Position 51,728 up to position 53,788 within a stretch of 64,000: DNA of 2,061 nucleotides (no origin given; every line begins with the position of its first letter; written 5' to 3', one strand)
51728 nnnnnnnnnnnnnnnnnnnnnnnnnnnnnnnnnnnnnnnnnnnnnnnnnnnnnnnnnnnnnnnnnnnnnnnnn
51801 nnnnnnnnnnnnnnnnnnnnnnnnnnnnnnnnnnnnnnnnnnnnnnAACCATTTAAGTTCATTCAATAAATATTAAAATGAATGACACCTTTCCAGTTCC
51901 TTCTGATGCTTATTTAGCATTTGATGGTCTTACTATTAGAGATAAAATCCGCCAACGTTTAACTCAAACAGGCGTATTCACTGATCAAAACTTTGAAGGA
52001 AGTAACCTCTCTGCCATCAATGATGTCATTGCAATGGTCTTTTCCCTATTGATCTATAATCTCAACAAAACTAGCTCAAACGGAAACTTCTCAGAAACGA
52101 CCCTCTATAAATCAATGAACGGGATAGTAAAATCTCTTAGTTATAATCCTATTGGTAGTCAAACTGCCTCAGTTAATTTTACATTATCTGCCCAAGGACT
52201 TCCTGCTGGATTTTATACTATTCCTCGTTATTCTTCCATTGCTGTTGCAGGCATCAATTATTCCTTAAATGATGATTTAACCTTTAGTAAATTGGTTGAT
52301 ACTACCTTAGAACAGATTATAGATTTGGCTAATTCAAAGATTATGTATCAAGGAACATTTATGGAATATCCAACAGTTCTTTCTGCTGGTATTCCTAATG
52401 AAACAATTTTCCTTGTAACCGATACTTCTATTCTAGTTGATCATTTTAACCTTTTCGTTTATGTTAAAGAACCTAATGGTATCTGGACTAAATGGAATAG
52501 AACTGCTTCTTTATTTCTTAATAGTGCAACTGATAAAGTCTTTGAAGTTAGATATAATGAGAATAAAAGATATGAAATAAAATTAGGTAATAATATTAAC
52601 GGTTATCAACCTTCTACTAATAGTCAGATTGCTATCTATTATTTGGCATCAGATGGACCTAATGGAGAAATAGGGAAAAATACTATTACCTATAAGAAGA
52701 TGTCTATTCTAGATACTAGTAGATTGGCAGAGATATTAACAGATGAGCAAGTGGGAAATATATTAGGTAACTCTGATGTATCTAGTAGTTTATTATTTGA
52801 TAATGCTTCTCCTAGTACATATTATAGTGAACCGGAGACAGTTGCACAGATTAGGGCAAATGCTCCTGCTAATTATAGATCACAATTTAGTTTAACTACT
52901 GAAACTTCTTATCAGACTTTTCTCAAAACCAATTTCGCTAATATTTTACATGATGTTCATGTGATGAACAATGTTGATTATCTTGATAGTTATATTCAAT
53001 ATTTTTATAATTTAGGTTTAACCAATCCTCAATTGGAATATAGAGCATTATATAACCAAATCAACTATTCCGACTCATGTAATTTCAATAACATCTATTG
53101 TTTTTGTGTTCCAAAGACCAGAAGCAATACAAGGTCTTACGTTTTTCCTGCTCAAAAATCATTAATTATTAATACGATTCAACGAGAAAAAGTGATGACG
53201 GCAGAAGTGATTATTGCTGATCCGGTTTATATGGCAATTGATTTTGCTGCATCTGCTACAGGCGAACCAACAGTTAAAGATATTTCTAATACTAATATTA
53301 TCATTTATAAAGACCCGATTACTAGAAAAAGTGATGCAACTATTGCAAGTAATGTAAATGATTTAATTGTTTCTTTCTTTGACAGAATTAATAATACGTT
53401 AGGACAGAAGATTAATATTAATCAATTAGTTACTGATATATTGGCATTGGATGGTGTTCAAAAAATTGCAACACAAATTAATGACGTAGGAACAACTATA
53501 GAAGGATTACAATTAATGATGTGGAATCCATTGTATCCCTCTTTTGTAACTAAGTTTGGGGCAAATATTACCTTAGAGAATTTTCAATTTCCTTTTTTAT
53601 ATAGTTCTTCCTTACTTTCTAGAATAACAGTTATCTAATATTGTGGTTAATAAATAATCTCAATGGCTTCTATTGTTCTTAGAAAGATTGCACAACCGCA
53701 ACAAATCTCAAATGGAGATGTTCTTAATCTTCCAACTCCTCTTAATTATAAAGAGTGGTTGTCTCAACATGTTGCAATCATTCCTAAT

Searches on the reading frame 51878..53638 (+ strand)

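Call 9: search_protein_families(library=phrogs, proteins=[window:51878-53638:+], max_evalue=0.001)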
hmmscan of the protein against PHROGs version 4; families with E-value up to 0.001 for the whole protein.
window:51878-53638:+ (586 aa): 2 families
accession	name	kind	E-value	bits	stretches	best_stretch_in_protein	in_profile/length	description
phrog_219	-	tail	5e-31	108.9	1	16-358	10-332/598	baseplate wedge subunit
phrog_1369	-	tail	6.5e-06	26.2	1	190-286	164-259/489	baseplate protein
